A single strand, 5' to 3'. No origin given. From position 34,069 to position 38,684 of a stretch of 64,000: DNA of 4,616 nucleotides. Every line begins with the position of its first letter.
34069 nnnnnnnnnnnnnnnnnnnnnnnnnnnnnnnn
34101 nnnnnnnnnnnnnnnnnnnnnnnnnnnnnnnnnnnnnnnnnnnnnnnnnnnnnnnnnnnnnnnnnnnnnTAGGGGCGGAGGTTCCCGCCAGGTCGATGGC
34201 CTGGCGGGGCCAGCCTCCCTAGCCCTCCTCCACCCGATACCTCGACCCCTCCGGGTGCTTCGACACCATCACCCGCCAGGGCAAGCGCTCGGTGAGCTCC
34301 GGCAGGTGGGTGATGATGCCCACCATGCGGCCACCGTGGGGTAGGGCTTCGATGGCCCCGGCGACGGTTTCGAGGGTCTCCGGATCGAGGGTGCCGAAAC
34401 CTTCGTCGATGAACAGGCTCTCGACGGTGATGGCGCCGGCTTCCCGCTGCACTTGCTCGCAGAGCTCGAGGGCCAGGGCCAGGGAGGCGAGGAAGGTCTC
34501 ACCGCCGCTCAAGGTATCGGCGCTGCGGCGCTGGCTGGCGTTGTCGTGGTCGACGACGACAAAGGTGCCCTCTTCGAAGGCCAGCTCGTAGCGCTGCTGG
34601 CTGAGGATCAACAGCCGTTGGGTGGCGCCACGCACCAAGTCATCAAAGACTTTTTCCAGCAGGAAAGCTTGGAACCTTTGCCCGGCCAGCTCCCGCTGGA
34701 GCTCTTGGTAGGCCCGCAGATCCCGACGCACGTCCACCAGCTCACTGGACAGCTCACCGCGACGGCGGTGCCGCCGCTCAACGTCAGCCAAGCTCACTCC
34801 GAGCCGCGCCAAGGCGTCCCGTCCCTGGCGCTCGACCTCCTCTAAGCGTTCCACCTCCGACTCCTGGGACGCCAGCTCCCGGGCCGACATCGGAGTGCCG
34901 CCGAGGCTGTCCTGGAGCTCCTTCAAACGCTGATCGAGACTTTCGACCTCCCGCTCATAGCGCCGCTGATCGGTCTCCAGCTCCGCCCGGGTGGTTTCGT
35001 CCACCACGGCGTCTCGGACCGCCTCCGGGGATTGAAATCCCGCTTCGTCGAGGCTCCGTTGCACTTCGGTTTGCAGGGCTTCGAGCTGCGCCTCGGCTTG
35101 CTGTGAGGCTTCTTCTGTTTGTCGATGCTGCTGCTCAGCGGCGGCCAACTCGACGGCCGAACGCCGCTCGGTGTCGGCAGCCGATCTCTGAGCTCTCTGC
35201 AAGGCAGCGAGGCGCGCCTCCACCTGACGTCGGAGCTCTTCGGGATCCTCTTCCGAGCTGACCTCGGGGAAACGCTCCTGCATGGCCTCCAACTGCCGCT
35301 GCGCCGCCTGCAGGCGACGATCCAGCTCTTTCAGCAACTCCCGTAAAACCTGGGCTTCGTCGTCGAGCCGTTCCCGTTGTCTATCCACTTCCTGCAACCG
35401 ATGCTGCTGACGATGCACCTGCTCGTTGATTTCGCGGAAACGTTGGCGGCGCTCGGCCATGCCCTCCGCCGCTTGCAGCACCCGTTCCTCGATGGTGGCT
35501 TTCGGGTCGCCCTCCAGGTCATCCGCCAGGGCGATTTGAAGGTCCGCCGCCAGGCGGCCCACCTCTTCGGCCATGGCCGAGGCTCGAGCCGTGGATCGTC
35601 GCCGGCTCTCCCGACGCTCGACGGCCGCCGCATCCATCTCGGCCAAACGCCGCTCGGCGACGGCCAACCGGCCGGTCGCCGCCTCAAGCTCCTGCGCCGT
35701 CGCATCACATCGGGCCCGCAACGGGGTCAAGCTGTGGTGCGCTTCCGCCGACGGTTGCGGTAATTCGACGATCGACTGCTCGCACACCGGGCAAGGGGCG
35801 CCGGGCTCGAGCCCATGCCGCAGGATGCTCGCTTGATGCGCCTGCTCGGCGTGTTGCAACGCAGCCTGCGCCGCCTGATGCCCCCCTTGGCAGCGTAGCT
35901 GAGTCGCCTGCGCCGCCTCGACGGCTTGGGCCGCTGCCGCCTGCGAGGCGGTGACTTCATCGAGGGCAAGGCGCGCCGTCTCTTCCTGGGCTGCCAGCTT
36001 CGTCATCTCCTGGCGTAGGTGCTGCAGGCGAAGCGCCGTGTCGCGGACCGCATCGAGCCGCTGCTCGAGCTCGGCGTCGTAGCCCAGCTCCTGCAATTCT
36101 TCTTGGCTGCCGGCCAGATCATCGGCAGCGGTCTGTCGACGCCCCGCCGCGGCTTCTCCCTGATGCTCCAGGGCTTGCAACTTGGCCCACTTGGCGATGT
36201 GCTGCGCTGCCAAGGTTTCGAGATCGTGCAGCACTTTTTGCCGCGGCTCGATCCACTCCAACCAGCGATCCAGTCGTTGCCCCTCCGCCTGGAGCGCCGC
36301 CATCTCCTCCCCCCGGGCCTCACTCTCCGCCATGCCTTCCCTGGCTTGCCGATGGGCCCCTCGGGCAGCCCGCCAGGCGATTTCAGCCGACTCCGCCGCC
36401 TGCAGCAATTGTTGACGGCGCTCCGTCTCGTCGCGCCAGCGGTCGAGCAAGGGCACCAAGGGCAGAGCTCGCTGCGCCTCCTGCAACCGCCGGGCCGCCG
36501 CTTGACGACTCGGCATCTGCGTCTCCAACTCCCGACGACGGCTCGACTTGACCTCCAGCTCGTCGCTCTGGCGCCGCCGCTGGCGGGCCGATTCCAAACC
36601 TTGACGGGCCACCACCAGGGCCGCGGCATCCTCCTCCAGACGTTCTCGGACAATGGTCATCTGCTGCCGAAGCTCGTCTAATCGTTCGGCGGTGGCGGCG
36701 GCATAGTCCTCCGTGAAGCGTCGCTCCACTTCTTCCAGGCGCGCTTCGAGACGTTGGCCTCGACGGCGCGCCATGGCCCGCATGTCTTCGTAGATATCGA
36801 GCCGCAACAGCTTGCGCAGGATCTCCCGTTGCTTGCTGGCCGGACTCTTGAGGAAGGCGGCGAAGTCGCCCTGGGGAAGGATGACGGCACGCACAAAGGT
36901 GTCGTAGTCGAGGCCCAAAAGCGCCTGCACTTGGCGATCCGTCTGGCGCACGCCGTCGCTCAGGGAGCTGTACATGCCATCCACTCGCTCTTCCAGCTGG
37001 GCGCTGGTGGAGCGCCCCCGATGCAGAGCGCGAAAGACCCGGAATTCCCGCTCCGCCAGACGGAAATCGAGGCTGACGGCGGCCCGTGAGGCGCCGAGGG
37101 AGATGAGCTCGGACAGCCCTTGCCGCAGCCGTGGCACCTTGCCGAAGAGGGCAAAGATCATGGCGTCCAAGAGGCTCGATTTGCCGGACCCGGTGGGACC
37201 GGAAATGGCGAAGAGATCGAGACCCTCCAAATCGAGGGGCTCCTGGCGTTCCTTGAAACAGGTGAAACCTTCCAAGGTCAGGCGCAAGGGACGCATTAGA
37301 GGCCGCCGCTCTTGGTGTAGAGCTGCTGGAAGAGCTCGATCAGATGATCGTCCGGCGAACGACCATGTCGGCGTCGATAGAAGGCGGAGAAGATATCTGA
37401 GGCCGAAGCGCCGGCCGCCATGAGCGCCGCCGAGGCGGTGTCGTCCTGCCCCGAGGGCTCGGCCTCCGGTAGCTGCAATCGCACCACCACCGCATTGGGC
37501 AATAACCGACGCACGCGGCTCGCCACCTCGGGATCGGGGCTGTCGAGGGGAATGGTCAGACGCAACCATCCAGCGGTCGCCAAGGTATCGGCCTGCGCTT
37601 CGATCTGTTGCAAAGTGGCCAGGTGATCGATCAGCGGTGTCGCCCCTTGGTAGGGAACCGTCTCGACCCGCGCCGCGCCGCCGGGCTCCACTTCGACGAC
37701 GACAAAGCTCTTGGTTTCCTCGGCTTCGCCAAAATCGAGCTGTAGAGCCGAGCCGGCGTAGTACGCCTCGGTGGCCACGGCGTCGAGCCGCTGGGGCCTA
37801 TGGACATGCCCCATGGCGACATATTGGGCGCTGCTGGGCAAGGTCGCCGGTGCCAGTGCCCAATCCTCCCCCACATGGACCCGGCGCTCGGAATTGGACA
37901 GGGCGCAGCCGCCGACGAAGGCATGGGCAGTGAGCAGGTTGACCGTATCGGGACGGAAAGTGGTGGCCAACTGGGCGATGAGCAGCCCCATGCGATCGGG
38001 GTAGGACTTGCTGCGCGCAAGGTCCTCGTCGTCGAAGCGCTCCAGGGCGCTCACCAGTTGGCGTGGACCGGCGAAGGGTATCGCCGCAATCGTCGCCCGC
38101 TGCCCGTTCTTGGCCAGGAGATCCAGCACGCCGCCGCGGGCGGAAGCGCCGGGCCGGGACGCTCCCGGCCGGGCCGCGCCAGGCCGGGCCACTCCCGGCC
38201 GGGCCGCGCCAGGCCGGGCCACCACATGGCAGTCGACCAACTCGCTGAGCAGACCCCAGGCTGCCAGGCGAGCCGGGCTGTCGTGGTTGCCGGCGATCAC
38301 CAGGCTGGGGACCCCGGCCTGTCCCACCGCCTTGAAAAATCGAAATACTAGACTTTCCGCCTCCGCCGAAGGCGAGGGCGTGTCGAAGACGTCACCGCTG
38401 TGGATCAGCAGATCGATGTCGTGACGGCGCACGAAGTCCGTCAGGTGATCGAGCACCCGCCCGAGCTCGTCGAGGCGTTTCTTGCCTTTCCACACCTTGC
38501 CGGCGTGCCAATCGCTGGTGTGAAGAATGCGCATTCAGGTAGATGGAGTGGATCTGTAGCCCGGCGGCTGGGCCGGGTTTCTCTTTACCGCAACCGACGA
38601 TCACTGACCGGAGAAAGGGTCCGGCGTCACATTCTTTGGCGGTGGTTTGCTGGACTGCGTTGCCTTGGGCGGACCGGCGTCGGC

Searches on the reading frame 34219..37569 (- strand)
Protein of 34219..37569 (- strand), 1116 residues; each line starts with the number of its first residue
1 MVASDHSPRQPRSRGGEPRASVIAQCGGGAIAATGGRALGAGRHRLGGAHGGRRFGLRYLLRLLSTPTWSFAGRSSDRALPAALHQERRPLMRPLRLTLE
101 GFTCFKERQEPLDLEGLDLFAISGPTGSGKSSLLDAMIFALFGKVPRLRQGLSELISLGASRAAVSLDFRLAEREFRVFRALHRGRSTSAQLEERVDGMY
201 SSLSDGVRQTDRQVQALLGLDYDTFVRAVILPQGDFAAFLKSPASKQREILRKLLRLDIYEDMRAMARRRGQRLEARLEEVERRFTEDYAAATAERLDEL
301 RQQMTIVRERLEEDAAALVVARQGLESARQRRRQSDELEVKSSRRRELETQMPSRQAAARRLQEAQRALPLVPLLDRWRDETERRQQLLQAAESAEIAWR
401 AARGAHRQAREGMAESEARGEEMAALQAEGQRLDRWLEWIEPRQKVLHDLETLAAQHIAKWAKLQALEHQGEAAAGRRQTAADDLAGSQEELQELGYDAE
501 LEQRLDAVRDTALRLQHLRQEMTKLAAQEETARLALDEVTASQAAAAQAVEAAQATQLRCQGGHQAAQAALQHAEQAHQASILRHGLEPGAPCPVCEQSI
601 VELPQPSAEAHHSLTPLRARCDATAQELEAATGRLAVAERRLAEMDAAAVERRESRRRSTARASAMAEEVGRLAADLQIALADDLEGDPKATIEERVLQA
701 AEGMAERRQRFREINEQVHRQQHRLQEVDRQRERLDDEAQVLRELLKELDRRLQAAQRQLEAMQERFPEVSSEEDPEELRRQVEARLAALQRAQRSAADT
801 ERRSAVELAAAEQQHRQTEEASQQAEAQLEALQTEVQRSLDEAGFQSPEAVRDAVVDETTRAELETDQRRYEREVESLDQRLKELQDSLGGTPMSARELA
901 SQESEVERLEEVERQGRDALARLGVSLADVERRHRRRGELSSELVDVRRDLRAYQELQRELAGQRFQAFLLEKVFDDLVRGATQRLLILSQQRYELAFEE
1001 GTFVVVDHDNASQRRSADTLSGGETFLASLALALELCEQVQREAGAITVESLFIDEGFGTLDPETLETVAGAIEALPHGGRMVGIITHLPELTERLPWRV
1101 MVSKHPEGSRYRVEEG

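Call 67: search_protein_families(library=pfam, proteins=[window:34219-37569:-], max_evalue=0.0001)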
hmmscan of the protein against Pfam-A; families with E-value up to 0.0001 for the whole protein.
window:34219-37569:- (1116 aa): 4 families
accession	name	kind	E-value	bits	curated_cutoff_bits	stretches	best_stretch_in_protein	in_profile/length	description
PF13476.12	AAA_23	-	1.3e-20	75.4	27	1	96-309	1-198/201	AAA domain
PF13558.12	SbcC_Walker_B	-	6.8e-10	39.5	27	1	1009-1074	20-89/90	SbcC/RAD50-like, Walker B motif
PF02463.25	SMC_N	-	8.5e-10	38.9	40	1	96-1076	4-186/220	RecF/RecN/SMC N terminal domain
PF13555.12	AAA_29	-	1.1e-06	28.7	27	1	105-144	12-49/61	P-loop containing region of AAA domain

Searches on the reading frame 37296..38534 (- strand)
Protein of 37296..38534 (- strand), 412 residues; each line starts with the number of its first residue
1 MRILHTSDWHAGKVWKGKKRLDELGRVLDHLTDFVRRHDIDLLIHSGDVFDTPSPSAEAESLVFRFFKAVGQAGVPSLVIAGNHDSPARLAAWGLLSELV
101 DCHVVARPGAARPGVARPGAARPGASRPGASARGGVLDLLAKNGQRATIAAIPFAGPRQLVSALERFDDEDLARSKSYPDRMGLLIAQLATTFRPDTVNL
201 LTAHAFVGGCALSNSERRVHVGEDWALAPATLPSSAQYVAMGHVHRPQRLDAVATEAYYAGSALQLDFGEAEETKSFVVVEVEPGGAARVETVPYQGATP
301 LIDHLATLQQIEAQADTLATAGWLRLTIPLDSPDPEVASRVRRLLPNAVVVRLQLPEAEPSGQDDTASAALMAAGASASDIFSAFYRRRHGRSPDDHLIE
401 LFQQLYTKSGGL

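Call 67: search_protein_families(library=pfam, proteins=[window:37296-38534:-], max_evalue=0.0001)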
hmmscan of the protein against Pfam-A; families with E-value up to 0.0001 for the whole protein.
window:37296-38534:- (412 aa): 3 families
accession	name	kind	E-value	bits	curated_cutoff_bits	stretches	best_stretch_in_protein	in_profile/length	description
PF00149.33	Metallophos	-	3.5e-14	54.1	21.5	1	1-99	1-72/191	Calcineurin-like phosphoesterase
PF12850.12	Metallophos_2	-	1.2e-07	32.2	27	0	1-86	1-60/154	Calcineurin-like phosphoesterase superfamily domain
PF12320.13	SbcD_C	-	3.2e-05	24.7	24.4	1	306-388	10-92/94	Type 5 capsule protein repressor C-terminal domain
